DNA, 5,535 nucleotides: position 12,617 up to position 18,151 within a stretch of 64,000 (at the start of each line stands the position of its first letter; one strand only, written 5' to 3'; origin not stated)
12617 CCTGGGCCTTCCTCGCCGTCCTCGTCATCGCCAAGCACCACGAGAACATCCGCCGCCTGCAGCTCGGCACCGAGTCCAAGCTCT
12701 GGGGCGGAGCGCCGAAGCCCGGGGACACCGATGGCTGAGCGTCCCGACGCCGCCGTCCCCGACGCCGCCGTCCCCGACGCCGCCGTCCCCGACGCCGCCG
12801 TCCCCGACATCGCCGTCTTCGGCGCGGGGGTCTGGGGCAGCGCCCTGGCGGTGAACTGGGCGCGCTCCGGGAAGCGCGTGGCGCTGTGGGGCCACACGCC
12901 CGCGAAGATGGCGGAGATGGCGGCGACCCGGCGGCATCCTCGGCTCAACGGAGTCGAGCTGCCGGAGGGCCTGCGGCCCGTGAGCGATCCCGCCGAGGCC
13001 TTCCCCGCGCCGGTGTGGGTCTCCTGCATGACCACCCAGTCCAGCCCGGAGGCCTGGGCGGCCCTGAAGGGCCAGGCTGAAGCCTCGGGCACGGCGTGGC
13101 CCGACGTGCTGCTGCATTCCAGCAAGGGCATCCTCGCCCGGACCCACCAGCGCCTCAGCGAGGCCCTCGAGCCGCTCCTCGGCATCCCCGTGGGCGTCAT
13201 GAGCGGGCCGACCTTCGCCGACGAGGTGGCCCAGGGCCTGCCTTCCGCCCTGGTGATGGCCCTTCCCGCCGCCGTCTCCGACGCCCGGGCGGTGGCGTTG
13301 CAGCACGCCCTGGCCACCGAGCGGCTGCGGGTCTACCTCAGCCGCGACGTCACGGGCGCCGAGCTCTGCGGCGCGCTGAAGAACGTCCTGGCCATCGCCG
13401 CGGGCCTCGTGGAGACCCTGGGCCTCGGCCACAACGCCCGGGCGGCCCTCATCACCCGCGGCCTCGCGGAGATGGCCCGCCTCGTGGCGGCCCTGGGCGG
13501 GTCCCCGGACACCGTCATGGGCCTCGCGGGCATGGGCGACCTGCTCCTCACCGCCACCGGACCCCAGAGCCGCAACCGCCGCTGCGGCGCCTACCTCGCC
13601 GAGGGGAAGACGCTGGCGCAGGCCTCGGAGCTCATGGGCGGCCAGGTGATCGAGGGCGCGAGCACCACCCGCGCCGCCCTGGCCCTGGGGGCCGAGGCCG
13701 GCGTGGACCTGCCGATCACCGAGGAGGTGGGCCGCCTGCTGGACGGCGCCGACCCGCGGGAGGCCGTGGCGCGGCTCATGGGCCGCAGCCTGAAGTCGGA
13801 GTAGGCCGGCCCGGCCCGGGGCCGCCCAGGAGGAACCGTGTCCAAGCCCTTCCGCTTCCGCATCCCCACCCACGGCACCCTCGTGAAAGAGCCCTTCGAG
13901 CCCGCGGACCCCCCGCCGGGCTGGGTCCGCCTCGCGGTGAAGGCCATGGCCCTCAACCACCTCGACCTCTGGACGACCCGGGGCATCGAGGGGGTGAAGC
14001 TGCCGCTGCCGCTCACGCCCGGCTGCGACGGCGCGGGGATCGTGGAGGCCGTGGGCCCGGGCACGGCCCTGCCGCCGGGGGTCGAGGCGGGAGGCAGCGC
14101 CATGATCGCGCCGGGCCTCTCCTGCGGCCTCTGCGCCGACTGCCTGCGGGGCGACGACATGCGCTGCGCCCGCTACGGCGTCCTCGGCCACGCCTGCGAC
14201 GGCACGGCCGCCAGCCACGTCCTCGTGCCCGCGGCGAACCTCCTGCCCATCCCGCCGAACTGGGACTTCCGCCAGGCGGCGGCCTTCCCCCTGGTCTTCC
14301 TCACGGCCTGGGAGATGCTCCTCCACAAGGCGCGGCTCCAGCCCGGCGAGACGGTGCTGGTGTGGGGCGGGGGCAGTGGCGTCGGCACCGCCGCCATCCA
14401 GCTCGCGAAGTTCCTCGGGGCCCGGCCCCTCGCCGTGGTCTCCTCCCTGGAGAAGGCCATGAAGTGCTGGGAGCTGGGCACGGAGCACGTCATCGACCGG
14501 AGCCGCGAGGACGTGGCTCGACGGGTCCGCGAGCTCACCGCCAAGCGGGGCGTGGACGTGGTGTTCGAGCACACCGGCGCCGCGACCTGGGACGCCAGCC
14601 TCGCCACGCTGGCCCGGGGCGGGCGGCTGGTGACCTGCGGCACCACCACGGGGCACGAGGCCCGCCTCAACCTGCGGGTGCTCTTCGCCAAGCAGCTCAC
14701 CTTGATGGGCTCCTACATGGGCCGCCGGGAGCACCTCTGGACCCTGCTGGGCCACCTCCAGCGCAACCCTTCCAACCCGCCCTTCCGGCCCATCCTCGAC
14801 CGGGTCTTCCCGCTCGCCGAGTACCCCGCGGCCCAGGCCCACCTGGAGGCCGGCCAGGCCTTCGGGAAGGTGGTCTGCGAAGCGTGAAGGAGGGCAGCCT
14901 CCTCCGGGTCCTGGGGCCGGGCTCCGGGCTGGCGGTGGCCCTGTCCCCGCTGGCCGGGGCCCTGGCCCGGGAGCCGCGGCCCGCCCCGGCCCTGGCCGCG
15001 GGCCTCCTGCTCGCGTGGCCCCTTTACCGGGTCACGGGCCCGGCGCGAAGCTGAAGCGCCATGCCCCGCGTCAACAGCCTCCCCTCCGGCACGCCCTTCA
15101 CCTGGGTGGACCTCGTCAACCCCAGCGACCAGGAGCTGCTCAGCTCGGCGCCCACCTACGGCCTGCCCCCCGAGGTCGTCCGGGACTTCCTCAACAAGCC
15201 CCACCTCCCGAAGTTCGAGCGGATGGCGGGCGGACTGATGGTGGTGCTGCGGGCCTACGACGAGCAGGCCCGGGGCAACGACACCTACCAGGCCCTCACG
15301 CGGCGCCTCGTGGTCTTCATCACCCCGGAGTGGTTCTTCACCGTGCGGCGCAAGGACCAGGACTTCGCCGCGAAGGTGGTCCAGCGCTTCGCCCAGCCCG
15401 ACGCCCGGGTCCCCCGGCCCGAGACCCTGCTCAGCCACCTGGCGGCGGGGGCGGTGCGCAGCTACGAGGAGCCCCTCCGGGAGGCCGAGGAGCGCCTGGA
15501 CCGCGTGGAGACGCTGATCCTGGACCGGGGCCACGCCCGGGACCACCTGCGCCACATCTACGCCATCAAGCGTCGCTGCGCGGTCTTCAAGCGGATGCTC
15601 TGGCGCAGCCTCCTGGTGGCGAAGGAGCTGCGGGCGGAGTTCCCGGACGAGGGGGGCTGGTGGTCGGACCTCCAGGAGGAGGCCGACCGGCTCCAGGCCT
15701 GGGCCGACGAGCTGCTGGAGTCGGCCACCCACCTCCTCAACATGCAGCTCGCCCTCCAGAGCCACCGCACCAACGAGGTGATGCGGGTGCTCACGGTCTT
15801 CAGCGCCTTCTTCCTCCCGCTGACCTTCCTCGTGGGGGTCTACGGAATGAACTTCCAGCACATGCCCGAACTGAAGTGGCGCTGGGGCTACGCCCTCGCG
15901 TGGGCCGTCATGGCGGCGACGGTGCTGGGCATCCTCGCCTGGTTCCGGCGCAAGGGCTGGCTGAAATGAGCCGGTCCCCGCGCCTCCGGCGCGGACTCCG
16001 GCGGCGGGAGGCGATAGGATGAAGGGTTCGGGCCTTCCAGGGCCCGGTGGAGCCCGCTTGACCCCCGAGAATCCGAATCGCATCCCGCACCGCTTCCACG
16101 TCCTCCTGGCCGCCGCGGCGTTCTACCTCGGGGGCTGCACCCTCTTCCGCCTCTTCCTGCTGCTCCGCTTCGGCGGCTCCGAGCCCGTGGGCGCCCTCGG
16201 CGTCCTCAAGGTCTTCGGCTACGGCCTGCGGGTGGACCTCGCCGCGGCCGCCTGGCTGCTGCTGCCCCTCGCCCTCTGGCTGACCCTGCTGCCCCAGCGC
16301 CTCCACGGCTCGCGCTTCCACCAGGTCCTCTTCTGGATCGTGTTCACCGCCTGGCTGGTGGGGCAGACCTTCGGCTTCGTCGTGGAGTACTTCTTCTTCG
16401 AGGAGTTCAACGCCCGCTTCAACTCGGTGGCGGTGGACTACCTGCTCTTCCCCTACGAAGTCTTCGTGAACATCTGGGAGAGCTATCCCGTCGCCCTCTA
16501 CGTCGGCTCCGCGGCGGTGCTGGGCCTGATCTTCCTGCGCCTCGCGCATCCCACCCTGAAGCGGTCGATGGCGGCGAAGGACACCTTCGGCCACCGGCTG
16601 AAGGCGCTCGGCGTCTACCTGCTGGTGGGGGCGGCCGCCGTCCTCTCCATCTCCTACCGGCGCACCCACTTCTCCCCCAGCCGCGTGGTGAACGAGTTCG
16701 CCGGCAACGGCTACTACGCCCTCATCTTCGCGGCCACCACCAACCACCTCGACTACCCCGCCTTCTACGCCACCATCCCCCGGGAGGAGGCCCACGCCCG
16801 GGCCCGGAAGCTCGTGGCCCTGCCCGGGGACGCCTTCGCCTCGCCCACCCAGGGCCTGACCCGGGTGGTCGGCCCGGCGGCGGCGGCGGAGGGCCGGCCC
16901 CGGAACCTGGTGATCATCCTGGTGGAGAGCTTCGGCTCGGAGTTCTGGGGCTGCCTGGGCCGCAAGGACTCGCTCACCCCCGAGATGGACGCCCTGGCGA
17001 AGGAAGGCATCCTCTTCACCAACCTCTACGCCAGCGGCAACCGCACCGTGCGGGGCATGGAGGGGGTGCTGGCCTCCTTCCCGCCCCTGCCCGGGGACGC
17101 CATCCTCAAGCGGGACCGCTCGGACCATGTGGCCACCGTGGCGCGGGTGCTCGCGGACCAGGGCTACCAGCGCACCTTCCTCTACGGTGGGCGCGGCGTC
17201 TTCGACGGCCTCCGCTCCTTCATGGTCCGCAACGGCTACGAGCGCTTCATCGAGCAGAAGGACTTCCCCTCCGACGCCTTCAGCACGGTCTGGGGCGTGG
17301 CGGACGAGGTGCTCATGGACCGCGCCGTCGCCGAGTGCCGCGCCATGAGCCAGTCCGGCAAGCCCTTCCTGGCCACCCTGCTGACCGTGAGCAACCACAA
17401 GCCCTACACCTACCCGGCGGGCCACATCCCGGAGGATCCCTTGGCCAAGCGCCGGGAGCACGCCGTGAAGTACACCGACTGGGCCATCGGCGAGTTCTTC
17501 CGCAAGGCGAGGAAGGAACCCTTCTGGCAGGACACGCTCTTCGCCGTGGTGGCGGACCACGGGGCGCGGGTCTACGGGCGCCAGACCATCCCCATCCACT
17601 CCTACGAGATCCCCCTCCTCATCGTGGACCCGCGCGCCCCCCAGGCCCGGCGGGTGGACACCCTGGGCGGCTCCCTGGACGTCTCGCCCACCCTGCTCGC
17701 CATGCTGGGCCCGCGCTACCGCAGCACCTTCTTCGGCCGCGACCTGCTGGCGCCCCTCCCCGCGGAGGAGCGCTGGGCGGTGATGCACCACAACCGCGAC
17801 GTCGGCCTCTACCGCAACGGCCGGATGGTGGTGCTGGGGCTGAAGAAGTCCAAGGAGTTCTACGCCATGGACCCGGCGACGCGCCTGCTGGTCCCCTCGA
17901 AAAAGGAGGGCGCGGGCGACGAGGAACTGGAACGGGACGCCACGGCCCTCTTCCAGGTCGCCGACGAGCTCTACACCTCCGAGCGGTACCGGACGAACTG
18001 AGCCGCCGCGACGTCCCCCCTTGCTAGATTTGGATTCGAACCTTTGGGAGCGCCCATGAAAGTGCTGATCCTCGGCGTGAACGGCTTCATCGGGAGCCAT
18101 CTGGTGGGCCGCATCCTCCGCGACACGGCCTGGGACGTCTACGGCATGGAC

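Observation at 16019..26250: Arn-like undecaprenyl-phosphate-sugar glycosylation locus lacking arnB/arnC/arnD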

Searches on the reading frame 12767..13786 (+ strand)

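Call 7: search_protein_families(library=pfam, proteins=[window:12767-13786:+], max_evalue=0.01)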
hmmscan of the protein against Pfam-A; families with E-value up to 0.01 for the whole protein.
window:12767-13786:+ (340 aa): 4 families
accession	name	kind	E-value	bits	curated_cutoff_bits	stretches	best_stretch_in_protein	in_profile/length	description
PF07479.19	NAD_Gly3P_dh_C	-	2.3e-49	167.7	25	1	194-333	1-140/142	NAD-dependent glycerol-3-phosphate dehydrogenase C-terminus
PF01210.29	NAD_Gly3P_dh_N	-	5.3e-28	98.4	23.1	1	15-166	2-152/158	NAD-dependent glycerol-3-phosphate dehydrogenase N-terminus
PF20618.3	GPD_NAD_C_bact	-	1.1e-17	64.7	27.6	1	254-321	1-66/66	Bacterial GPD, NAD-dependent C-terminal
PF03446.21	NAD_binding_2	-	0.00028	21.4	21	1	14-60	1-43/161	NAD binding domain of 6-phosphogluconate dehydrogenase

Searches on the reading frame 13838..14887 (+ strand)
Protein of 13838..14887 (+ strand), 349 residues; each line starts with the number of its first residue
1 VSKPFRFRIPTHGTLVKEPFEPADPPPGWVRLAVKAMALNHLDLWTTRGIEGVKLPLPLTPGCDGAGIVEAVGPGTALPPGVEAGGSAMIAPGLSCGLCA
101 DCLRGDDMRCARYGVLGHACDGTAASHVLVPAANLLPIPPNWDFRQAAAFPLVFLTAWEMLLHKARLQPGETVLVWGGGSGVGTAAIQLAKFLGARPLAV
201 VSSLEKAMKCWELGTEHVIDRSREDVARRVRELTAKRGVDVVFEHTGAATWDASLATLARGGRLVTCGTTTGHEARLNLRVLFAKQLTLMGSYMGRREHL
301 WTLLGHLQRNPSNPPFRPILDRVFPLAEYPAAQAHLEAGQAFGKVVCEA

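Call 7: search_protein_families(library=pfam, proteins=[window:13838-14887:+], max_evalue=0.01)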
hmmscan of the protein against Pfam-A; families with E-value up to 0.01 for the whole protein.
window:13838-14887:+ (349 aa): 3 families
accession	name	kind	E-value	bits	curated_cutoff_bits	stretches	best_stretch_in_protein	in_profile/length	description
PF00107.32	ADH_zinc_N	-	3.5e-31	108.3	31.8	1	181-301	1-121/129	Zinc-binding dehydrogenase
PF08240.17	ADH_N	-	2.7e-19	69.8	23.5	1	27-139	2-103/104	Alcohol dehydrogenase GroES-like domain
PF13602.12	ADH_zinc_N_2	-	1.2e-17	65.5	27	1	213-346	1-133/134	Zinc-binding dehydrogenase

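Call 59: search_protein_families(library=ncbifam, proteins=[window:13838-14887:+], max_evalue=0.00001)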
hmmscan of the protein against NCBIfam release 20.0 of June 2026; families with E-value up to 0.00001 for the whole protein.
window:13838-14887:+ (349 aa): 25 families
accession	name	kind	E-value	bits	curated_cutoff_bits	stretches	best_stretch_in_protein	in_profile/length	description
TIGR02824.1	quinone_pig3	subfamily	1.3e-52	178.8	296.8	1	120-347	90-323/325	putative NAD(P)H quinone oxidoreductase, PIG3 family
TIGR01751.1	crot-CoA-red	equivalog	6.8e-46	156.7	378.55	2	62-228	82-248/398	crotonyl-CoA carboxylase/reductase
NF010344.0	PRK13771.1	subfamily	4.8e-33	114.5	349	1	24-346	22-330/334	putative alcohol dehydrogenase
NF008024.0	PRK10754.1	subfamily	1.5e-31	109.6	348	1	122-285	93-256/327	NADPH:quinone reductase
NF041172.1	AcrlCoa_red_Thmprot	equivalog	1.9e-29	102.6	500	1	27-347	25-332/334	acryloyl-CoA reductase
TIGR00692.1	tdh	equivalog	5.6e-26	91.4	458.35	1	54-346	52-337/340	L-threonine 3-dehydrogenase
NF003808.0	PRK05396.1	equivalog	3e-25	88.8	380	1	54-347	54-338/341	L-threonine 3-dehydrogenase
TIGR03989.1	Rxyl_3153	subfamily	1.8e-24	86.7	440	2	119-296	136-317/370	NDMA-dependent alcohol dehydrogenase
NF041097.1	keto_inos_dh_IolM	equivalog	1.8e-23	82.9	450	1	55-293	87-335/389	scyllo-inosose 3-dehydrogenase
NF041183.1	Pks2_ls1_myc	equivalog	4.3e-23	80.2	2400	1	116-346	1491-1726/2086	sulfolipid-1 biosynthesis phthioceranic/hydroxyphthioceranic acid synthase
NF047908.1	AldhRedAhr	equivalog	2.6e-22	79.1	470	1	20-348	21-334/335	NADPH-dependent aldehyde reductase Ahr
TIGR03451.1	mycoS_dep_FDH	equivalog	2.6e-19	69.3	512.9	1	24-294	23-303/358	S-(hydroxymethyl)mycothiol dehydrogenase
NF006940.0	PRK09422.1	equivalog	5e-19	68.4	344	1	34-300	31-291/338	alcohol dehydrogenase AdhP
TIGR02823.1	oxido_YhdH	subfamily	9.8e-18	64.1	297.25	1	113-347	87-322/324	acrylyl-CoA reductase family protein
TIGR03366.1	HpnZ_proposed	hypoth_equivalog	8.4e-17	61.3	328.1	1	40-328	18-314/315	putative phosphonate catabolism associated alcohol dehydrogenase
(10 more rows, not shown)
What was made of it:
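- Tried and rejected: The conserved upstream Zn-ADH is a PIG3/quinone-oxidoreductase-type MDR (call 59).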

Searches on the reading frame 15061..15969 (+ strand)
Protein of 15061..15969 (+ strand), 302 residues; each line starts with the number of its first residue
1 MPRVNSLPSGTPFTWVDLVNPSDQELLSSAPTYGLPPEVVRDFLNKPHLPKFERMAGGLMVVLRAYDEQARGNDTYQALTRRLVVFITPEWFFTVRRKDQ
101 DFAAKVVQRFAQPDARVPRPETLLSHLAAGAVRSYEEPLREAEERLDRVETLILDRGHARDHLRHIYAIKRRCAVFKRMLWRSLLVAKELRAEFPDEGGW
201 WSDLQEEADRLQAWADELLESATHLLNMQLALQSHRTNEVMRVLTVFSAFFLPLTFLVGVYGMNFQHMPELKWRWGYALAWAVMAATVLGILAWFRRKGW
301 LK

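Call 6: search_protein_families(library=pfam, proteins=[window:15061-15969:+], max_evalue=0.01)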
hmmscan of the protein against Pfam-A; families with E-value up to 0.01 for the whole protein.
window:15061-15969:+ (302 aa): 1 family
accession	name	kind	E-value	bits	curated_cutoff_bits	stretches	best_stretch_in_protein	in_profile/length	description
PF01544.23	CorA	-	2.8e-59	201.3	27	1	13-297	4-292/292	CorA-like Mg2+ transporter protein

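Call 59: search_protein_families(library=ncbifam, proteins=[window:15061-15969:+], max_evalue=0.00001)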
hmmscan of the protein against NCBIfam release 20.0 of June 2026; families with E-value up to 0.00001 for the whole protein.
window:15061-15969:+ (302 aa): 2 families
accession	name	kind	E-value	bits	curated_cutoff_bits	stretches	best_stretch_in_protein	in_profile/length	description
TIGR00383.1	corA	equivalog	3.4e-49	167.9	200.75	1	14-301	30-320/320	magnesium/cobalt transporter CorA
NF007092.0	PRK09546.1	equivalog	8.1e-15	54.8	292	1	17-301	46-327/327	zinc transporter ZntB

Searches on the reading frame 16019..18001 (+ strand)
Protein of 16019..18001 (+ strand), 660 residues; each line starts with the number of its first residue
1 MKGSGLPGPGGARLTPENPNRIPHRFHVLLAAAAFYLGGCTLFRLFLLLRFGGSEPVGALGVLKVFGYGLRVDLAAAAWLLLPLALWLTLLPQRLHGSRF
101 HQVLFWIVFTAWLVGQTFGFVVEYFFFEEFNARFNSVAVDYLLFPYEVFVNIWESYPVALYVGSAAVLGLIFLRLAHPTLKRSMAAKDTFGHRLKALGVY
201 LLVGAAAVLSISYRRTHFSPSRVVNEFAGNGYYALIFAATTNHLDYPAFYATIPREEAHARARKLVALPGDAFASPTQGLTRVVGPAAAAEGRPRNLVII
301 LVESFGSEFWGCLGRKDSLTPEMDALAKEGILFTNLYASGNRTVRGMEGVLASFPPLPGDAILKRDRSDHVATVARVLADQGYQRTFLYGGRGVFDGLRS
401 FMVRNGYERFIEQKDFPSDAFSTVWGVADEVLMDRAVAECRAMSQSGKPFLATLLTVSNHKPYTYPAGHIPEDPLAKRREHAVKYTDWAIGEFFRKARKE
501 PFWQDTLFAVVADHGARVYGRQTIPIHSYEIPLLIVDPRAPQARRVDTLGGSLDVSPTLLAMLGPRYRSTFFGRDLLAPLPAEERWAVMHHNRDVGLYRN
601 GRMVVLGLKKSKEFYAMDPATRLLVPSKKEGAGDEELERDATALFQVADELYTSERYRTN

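Call 6: search_protein_families(library=pfam, proteins=[window:16019-18001:+], max_evalue=0.01)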
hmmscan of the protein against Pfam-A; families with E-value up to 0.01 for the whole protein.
window:16019-18001:+ (660 aa): 3 families
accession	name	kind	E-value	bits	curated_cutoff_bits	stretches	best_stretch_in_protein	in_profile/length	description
PF00884.28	Sulfatase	-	2.9e-45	155.3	25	1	295-564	1-300/301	Sulfatase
PF01663.27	Phosphodiest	-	0.00014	22.1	23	1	478-517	183-222/342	Type I phosphodiesterase / nucleotide pyrophosphatase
PF01676.23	Metalloenzyme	-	0.0076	16.2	24.3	0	480-563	170-248/252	Metalloenzyme superfamily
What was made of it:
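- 16019..18001 (+): LtaS/MdoB-like membrane-anchored sulfatase-family protein; a lineage-specific neighbour, not part of the conserved core. Pfam Sulfatase E 2.9e-45 (call 6).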

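Call 8: search_protein_families(library=ncbifam, proteins=[window:16019-18001:+], max_evalue=0.01)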
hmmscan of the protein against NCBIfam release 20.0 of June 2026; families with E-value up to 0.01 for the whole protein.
window:16019-18001:+ (660 aa): 7 families
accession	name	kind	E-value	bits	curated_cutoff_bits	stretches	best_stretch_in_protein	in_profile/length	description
NF009027.0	PRK12363.1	equivalog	1.9e-25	89.6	572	1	293-578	155-457/703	phosphoglycerol transferase I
NF053595.1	LptchSynLtaSGpos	equivalog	5.5e-12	45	970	1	292-610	235-563/626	lipoteichoic acid synthase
NF003000.0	PRK03776.1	equivalog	2.5e-10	39.1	574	1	287-563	154-445/763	phosphatidylglycerol--membrane-oligosaccharide glycerophosphotransferase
NF045661.1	HdlasePehA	equivalog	8.3e-10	37.9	900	1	486-581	291-393/506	phosphoric/sulfuric ester hydrolase PehA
NF010322.0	PRK13759.1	equivalog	1.3e-08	33.9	481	1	292-385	5-99/486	arylsulfatase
TIGR03417.1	chol_sulfatase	equivalog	4.4e-07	29.1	433.45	1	482-570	258-351/500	choline-sulfatase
NF038282.1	LapC_YejM_PbgA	exception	0.00025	19.5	825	1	295-607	259-546/584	LPS biosynthesis-modulating metalloenzyme YejM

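Call 40: search_solved_structures(query=window:16019-18001:+, max_evalue=0.001)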
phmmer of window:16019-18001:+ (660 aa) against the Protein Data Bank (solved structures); distinct sequences matched with E-value up to 0.001: 33.
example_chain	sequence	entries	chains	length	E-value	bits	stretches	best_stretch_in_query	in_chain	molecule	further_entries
3lxq_A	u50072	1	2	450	2.4e-84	286.9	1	217-616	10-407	Uncharacterized protein VP1736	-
4uop_A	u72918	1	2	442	1.3e-16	63.2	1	290-578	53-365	LIPOTEICHOIC ACID PRIMASE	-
7oz8_AAA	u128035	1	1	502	3.1e-08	35.4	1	288-356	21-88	Choline-sulfatase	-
2w8d_A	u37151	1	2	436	6.9e-08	34.3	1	295-578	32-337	PROCESSED GLYCEROL PHOSPHATE LIPOTEICHOIC ACID SYNTHASE 2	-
4uoo_A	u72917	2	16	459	1.4e-07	33.3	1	289-578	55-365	LIPOTEICHOIC ACID SYNTHASE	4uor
7snj_A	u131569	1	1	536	4.2e-07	31.7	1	482-578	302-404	Arylsulfatase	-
7sno_A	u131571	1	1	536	4.2e-07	31.7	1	482-578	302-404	Arylsulfatase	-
2qzu_A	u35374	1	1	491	5.2e-07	31.4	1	290-340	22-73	Putative sulfatase yidJ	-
4uph_A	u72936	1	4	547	1.1e-06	30.4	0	484-565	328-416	SULFATASE (SULFURIC ESTER HYDROLASE) PROTEIN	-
9fvt_A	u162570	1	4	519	3.8e-06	28.5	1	476-599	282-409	Sulfatase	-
7ana_AAA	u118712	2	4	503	4.8e-06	28.2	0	458-522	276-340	N-acetylgalactosamine-6-sulfatase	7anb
4upk_A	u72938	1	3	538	8e-06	27.5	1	487-580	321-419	PHOSPHONATE MONOESTER HYDROLASE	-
4mhx_A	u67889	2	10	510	9.6e-06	27.2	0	290-355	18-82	N-sulphoglucosamine sulphohydrolase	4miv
4upi_A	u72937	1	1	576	1.5e-05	26.5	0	289-343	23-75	SULFATASE FAMILY PROTEIN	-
3ed4_A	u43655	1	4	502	1.6e-05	26.5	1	284-357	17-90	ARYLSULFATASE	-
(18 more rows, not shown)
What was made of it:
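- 16019..18001 (+): Nearest solved structure is VP1736 (3lxq) (call 40).
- Checked: The nearest solved structure is VP1736 (3lxq, 287 bits); LtaP/LtaS matches are weaker (call 40).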
